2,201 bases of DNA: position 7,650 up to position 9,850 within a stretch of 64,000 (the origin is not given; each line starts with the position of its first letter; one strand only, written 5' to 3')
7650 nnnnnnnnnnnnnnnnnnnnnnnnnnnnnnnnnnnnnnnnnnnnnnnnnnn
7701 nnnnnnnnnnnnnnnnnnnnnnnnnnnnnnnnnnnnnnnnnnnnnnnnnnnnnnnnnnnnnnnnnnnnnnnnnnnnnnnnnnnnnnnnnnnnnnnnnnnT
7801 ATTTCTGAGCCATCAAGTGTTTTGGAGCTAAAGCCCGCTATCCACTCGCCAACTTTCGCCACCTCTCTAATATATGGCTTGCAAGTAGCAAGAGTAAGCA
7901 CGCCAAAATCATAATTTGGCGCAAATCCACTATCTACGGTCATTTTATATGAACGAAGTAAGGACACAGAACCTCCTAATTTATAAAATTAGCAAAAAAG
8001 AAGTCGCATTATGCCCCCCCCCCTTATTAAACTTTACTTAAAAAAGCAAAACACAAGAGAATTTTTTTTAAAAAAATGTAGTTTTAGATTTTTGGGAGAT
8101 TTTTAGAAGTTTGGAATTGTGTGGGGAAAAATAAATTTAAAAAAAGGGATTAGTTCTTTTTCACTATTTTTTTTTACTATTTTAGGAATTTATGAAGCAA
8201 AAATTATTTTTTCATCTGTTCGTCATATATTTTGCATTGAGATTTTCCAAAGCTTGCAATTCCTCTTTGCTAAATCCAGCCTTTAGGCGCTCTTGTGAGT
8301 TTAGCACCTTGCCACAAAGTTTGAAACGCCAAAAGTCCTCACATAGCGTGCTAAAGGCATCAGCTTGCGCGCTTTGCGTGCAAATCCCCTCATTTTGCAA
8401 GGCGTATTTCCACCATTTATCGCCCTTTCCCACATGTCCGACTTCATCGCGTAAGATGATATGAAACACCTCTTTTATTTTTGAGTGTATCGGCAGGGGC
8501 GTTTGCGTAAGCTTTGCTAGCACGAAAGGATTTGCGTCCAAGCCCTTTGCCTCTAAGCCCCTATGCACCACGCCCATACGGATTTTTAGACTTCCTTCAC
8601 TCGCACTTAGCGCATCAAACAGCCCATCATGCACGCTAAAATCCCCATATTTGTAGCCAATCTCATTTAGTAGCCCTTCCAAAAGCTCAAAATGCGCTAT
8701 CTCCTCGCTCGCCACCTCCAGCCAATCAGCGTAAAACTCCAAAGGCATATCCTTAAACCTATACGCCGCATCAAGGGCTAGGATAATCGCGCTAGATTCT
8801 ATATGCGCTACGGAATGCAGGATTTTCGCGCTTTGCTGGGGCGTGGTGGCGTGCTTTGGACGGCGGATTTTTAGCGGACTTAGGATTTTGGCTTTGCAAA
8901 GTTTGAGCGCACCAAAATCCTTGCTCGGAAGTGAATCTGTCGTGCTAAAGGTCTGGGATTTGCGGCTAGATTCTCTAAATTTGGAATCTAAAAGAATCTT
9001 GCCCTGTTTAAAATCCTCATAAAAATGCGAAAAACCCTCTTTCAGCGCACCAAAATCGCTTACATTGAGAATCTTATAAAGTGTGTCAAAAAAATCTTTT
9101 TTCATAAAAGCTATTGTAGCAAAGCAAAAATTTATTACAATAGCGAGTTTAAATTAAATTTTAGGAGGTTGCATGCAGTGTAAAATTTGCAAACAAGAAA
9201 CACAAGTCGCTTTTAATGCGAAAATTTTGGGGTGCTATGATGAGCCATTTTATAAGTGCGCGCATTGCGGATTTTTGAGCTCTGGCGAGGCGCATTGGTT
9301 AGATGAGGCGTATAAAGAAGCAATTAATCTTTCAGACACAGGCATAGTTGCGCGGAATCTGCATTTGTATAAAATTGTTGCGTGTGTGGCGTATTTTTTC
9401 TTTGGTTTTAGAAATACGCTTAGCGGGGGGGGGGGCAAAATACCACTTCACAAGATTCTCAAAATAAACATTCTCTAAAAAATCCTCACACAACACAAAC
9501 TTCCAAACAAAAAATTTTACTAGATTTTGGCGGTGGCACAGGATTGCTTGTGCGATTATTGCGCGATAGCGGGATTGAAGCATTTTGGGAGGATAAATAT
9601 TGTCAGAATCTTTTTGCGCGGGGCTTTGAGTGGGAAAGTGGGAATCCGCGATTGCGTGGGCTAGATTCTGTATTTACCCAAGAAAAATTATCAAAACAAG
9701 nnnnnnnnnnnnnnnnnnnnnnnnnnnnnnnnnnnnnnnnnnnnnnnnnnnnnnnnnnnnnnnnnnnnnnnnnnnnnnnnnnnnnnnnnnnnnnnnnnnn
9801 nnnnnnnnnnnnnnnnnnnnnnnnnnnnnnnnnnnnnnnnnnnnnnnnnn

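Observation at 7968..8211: Promoter poly-G tract abutting a -10-like hexamer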

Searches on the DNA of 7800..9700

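Call 57: search_rna_families(source=window, start=7800, end=9700, threshold=evalue, max_evalue=1)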
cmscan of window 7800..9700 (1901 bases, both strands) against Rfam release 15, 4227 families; matches with E-value up to 1: 0.
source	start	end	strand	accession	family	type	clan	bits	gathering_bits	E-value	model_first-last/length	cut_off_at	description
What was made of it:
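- Tried and rejected: No hit at E <= 1 in 7800-9700 (call 57).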

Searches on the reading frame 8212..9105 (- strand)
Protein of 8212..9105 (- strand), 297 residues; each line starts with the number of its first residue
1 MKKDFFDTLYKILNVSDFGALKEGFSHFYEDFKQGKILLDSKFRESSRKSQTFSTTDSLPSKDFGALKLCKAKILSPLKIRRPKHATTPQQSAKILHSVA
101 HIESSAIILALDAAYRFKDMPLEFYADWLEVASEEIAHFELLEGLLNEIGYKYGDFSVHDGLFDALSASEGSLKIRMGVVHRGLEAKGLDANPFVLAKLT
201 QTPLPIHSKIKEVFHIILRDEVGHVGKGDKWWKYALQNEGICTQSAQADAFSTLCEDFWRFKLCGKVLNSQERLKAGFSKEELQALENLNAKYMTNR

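Call 6: search_protein_families(library=pfam, proteins=[window:8212-9105:-], max_evalue=0.01)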
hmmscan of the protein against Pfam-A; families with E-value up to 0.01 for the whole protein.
window:8212-9105:- (297 aa): 1 family
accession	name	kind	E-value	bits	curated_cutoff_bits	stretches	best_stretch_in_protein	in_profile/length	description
PF04305.20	DUF455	-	7.1e-65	219.4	34.3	1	68-284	39-247/247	Protein of unknown function (DUF455)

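Call 45: find_encoding_contigs(protein=window:8212-9105:-, flank=3000, max_places=10)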
Protein window:8212-9105:- (297 aa): 3 contigs read that carry it; 3 places shown.
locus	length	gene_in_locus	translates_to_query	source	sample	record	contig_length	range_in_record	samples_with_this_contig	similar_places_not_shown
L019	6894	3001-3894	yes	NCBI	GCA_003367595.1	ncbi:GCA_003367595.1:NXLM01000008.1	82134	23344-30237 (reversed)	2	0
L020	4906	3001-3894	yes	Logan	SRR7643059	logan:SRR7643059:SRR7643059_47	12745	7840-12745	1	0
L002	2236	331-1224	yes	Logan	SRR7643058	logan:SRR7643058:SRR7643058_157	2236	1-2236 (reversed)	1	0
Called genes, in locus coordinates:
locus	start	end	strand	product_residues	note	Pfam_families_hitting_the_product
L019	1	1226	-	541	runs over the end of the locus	PF01464:SLT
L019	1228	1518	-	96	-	PF02325:CCB3_YggT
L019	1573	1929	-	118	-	PF00581:Rhodanese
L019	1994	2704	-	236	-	PF13489:Methyltransf_23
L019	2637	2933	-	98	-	-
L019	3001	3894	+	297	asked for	PF04305:DUF455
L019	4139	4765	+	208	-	PF18753:Nmad2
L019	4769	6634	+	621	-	PF03382:DUF285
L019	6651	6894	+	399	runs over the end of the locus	-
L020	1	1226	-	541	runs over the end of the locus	PF01464:SLT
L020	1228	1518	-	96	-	PF02325:CCB3_YggT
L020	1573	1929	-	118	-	PF00581:Rhodanese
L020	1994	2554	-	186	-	PF13489:Methyltransf_23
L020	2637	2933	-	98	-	-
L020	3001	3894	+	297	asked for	PF04305:DUF455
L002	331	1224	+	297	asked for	PF04305:DUF455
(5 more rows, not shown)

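Call 48: search_protein_families(library=ncbifam, proteins=[window:8212-9105:-], max_evalue=0.01)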
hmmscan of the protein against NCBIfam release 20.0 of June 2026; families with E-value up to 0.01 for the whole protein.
window:8212-9105:- (297 aa): 0 families

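Call 88: search_protein_families(library=padloc, proteins=[window:8212-9105:-], max_evalue=0.01)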
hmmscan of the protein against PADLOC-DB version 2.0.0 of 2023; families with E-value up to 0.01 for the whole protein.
window:8212-9105:- (297 aa): 0 families

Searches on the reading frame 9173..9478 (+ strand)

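Call 47: search_protein_families(library=pfam, proteins=[window:9173-9478:+], max_evalue=5)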
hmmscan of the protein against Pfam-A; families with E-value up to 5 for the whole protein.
window:9173-9478:+ (101 aa): 3 families
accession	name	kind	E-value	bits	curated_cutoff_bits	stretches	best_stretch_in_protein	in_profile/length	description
PF23477.1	zf_Tbcl_2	-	0.096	12.8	27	1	2-15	7-20/37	Probable treble clef zinc finger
PF02318.22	FYVE_2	-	0.097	13.3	27.2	1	2-50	56-103/118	FYVE-type zinc finger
PF23549.1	Zn_ribbon_GRF_2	-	0.19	12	27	1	25-33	28-36/45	GRF-like zinc ribbon domain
